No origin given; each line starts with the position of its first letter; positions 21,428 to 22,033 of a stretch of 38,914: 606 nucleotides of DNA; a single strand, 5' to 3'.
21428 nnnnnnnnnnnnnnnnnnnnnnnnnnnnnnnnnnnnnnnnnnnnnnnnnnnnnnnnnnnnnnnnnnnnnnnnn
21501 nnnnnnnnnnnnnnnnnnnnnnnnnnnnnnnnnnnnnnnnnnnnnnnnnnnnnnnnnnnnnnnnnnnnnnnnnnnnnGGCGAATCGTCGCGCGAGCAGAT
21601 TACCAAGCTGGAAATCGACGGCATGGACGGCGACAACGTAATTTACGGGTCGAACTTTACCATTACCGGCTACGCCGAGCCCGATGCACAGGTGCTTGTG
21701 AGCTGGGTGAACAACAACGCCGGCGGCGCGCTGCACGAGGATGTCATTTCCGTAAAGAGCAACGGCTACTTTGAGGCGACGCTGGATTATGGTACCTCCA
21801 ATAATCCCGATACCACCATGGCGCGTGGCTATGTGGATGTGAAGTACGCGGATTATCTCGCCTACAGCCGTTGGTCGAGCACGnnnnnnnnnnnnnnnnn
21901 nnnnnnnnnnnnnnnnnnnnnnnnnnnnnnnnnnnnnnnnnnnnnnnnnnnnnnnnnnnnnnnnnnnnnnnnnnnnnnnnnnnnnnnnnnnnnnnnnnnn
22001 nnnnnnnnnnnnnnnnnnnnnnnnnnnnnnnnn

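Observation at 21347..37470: One alternating two-module (A-B) extracellular repeat is shared by the kinase and both FHA receptors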

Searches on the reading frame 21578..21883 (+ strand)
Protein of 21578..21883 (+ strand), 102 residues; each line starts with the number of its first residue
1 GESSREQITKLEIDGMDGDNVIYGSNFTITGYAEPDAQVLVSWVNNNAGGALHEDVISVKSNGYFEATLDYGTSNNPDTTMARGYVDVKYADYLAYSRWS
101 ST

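Call 17: search_solved_structures(query=A3, max_evalue=10, show_alignments=1)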
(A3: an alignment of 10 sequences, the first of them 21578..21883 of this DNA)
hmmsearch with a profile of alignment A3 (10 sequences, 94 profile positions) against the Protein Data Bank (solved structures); distinct sequences matched with E-value up to 10: 11.
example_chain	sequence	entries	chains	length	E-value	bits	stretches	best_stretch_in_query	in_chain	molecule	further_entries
7dm0_A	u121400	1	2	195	2.6e-09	40.7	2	21-71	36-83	Biofilm-associated surface protein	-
6m3a_A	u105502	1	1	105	0.0015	22.2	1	21-73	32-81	Biofilm-associated surface protein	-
9loc_A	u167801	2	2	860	0.017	18.8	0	17-66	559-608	Fc receptor-like protein 5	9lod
3kvq_A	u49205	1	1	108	0.32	14.7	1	13-67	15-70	Vascular endothelial growth factor receptor 2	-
3hc3_L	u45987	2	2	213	0.51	14.1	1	17-46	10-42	IMMUNOGLOBULIN IGG1 FAB, HEAVY CHAIN | IMMUNOGLOBULIN IGG1 FAB, LIGHT CHAIN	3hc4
3hc0_L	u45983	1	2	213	0.51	14.1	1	17-46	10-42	IMMUNOGLOBULIN IGG1 FAB, HEAVY CHAIN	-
2ncm_A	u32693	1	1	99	0.66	13.7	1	35-80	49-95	NEURAL CELL ADHESION MOLECULE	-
8fgx_A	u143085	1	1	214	1.2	12.9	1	17-45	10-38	STAR-0215 Light chain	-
4lly_B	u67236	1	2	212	1.2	12.9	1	17-46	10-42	light chain Clambda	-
10ri_C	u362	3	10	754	1.2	12.9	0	12-66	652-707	Vascular endothelial growth factor receptor 2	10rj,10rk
8qox_B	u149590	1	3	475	1.4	12.7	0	18-68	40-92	Conserved membrane protein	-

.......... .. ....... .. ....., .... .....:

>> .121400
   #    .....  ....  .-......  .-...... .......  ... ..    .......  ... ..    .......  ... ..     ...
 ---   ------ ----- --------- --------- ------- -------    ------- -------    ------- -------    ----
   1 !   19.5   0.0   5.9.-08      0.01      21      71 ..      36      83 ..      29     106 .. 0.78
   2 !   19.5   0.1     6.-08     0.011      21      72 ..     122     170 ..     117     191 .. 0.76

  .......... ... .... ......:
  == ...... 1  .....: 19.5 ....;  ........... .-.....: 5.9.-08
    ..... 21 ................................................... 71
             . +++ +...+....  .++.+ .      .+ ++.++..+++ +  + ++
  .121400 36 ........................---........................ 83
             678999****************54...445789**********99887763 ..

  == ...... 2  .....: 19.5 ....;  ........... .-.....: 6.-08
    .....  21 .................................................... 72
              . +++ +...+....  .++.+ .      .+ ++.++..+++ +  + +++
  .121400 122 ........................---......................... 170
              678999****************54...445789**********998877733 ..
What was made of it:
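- On Big_6 (PF17936) bacterial Ig-like domain: module B: The B profile hits 7dm0 at 2.6e-9, but over only about 50 residues (call 17).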

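Call 18: search_protein_families(library=pfam, alignment_id=A3, max_evalue=1)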
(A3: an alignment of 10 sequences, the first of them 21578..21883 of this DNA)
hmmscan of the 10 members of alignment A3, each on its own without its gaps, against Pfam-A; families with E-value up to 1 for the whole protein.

A. member 1, window:21578-21883:+ (102 aa): 1 family
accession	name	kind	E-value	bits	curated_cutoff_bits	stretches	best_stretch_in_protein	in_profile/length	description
PF17936.7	Big_6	-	0.0097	16.6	27.6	1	20-75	8-58/83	Bacterial Ig domain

B. families by the number of members that match (of 10 scanned): 2 families
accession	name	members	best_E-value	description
PF17936.7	Big_6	5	4.5e-05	Bacterial Ig domain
PF09926.15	DUF2158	2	0.0016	Uncharacterized small protein (DUF2158)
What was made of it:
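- On Big_6 (PF17936) bacterial Ig-like domain: module B: 5 of 10 isolated B units hit Big_6, with best E 4.5e-5 (call 18).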

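Call 70: find_homologous_proteins(query=A3, max_evalue=0.001)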
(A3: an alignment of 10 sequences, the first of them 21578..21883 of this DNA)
Query A3 (10 sequences): 662 candidates shared short words with the query, none scored E <= 0.001.
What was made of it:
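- Tried and rejected: With the B-module alignment it returned nothing (call 70).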
